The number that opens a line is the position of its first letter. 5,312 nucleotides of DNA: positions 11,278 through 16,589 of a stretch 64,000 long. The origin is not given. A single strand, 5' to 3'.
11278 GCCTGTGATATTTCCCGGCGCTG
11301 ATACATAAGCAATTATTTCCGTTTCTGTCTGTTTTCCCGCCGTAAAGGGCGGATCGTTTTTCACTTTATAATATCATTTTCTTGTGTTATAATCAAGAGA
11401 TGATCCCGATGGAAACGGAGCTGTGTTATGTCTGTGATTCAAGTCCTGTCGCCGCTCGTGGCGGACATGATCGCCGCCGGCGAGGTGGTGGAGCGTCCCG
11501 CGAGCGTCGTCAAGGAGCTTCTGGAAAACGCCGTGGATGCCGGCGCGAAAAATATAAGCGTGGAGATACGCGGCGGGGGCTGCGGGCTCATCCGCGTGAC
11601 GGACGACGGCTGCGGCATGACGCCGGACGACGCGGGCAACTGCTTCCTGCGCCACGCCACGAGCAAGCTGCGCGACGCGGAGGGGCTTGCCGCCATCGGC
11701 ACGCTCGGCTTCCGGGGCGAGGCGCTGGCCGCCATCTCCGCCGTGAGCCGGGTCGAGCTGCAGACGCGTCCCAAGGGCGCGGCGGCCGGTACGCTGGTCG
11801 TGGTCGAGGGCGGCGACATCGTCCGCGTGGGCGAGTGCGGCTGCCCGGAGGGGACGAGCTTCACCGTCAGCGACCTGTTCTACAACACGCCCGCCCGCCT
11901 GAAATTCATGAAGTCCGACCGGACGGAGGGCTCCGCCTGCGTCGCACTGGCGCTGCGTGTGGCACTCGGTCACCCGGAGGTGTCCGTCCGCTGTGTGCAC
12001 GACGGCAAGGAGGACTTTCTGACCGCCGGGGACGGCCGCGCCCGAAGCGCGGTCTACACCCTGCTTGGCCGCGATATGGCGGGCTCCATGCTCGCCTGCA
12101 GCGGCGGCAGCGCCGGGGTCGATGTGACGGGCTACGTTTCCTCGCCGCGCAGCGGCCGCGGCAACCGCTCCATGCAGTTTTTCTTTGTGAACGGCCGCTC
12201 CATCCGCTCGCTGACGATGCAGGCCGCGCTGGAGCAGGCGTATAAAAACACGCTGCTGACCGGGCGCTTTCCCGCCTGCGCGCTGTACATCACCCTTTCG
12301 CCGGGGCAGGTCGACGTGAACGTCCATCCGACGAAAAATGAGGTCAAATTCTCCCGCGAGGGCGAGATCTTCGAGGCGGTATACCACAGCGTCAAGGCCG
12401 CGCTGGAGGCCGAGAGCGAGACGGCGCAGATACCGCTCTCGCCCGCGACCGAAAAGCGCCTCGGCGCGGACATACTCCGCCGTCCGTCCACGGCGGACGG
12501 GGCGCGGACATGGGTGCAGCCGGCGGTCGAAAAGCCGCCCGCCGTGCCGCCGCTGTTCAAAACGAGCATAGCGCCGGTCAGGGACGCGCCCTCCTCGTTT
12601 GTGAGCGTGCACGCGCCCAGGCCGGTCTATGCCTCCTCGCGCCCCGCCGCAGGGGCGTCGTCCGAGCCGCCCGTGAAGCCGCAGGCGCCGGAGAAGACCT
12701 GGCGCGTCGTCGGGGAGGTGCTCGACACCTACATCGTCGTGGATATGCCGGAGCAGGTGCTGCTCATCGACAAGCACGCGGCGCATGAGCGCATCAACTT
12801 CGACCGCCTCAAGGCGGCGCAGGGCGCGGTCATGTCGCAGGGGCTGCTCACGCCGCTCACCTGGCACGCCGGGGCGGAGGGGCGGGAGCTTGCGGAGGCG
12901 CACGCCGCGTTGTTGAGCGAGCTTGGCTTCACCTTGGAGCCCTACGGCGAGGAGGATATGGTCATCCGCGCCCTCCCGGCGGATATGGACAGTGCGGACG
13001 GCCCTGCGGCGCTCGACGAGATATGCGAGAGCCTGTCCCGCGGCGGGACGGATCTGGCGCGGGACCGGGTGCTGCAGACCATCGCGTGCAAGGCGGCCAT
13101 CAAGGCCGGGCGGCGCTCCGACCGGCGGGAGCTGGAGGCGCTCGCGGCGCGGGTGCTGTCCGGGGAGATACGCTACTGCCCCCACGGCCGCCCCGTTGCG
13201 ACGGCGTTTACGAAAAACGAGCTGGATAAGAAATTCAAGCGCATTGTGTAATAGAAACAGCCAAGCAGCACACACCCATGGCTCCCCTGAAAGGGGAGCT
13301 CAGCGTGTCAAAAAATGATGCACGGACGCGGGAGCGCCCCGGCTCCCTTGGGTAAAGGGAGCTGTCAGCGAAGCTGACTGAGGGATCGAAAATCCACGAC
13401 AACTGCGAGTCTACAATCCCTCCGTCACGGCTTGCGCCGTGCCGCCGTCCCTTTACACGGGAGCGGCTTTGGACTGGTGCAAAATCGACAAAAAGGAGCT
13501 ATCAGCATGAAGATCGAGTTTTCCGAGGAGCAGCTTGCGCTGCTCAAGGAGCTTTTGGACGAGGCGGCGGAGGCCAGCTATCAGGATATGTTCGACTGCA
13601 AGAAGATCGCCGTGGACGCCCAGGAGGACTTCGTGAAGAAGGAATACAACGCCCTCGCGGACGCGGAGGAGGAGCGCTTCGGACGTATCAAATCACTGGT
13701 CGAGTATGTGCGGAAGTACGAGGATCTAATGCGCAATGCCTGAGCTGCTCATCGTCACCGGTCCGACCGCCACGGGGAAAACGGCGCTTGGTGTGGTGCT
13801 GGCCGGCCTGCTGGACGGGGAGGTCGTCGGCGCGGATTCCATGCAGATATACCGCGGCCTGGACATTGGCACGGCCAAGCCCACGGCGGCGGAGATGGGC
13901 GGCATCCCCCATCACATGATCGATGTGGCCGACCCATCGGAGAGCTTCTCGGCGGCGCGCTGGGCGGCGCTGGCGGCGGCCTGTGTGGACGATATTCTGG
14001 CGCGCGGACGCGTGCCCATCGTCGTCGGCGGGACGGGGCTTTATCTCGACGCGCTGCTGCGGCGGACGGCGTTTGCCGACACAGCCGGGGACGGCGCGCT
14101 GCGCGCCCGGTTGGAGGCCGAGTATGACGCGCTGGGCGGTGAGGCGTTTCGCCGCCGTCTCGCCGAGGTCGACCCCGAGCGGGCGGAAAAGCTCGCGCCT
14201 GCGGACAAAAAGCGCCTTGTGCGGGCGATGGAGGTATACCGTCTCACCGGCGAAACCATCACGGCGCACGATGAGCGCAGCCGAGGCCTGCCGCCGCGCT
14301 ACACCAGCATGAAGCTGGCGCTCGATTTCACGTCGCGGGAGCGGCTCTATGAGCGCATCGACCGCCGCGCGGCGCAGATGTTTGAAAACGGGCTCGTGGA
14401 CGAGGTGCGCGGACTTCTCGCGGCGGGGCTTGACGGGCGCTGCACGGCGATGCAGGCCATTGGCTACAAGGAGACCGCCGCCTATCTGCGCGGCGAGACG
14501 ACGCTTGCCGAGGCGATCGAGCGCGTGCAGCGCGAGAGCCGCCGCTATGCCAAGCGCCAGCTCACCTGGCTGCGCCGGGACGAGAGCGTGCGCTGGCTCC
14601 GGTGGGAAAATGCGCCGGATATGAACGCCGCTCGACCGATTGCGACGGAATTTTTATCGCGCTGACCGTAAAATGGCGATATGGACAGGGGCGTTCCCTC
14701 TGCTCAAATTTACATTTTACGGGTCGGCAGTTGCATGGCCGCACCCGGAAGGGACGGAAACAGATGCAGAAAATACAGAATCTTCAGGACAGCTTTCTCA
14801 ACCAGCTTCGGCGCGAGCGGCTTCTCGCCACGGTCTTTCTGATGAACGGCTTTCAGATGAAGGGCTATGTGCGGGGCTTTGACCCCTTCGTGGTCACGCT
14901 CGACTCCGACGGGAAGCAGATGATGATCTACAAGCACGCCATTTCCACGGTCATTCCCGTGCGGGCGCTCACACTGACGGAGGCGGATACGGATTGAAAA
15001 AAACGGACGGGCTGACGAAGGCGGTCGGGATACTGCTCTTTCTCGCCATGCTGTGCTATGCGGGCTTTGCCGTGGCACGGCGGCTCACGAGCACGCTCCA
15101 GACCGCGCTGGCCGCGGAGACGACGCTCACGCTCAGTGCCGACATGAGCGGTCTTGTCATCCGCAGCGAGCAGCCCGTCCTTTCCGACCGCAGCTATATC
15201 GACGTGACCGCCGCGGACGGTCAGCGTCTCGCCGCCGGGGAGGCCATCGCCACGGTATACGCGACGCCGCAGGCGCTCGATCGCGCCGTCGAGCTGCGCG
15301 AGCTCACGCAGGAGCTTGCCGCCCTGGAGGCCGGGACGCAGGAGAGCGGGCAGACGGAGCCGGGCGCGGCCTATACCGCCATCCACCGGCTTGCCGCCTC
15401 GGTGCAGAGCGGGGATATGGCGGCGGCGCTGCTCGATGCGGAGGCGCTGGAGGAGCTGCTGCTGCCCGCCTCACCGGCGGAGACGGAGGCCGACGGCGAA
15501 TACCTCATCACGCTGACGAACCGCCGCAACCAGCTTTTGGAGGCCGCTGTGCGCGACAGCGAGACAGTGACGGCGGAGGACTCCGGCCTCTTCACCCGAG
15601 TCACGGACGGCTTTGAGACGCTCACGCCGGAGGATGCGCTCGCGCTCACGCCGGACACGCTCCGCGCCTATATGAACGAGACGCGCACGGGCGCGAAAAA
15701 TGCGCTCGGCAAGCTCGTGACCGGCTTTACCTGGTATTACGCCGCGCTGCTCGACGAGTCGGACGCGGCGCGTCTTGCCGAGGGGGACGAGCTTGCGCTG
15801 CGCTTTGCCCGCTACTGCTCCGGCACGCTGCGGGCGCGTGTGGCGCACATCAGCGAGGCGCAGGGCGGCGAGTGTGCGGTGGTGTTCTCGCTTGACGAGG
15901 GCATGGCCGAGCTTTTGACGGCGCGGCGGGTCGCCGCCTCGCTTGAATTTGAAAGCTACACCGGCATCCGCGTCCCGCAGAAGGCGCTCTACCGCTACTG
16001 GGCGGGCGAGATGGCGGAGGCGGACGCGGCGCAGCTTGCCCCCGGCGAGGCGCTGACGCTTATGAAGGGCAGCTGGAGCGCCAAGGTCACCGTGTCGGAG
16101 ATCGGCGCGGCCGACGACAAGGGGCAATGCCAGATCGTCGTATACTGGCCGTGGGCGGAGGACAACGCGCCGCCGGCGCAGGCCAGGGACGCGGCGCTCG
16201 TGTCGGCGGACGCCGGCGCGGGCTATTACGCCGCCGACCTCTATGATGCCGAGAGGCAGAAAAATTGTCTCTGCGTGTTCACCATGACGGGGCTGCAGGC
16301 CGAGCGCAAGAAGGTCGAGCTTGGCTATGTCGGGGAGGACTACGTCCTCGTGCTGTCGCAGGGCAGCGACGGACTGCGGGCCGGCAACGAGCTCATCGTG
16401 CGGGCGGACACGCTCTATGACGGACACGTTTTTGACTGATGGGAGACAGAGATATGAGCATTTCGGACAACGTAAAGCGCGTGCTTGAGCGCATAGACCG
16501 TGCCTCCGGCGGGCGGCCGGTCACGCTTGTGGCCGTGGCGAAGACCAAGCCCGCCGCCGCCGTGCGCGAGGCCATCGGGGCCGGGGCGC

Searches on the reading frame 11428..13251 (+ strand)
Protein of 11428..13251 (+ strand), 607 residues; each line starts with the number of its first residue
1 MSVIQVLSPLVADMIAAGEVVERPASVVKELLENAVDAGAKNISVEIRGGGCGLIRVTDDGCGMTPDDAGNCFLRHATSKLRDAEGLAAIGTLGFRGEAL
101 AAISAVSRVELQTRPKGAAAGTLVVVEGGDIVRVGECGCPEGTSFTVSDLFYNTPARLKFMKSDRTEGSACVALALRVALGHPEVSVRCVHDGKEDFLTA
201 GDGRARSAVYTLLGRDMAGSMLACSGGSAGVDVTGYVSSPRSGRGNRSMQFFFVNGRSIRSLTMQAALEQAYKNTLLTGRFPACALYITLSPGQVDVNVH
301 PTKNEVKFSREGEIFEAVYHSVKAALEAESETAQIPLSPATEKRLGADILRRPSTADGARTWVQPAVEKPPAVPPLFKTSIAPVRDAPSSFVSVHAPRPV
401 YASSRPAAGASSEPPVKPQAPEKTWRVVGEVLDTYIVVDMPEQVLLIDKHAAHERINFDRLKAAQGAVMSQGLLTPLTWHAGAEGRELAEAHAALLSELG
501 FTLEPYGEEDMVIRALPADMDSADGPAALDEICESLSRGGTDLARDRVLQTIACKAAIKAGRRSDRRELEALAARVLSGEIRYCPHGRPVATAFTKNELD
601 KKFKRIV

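Call 55: search_protein_families(library=pfam, proteins=[window:11428-13251:+], max_evalue=0.00001)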
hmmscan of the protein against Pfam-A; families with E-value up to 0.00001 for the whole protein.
window:11428-13251:+ (607 aa): 4 families
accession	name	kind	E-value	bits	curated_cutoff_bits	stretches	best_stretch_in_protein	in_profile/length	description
PF01119.25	DNA_mis_repair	-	1.7e-35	121.6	26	1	210-326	2-118/119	DNA mismatch repair protein, C-terminal domain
PF08676.16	MutL_C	-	3.9e-29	101.6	25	1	429-563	2-141/142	MutL C terminal dimerisation domain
PF13589.12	HATPase_c_3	-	3.7e-11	43.6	25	1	25-118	4-97/137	Histidine kinase-, DNA gyrase B-, and HSP90-like ATPase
PF02518.31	HATPase_c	-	3e-09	37.8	26.4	1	22-84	4-70/111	Histidine kinase-, DNA gyrase B-, and HSP90-like ATPase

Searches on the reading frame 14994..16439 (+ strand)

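Call 54: search_protein_families(library=pfam, proteins=[window:14994-16439:+], max_evalue=0.00001)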
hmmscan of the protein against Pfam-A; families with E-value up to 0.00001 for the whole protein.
window:14994-16439:+ (481 aa): 1 family
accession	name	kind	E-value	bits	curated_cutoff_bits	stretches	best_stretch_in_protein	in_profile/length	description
PF12700.13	HlyD_2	-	2.1e-15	56.9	25.1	1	10-332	12-348/416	HlyD family secretion protein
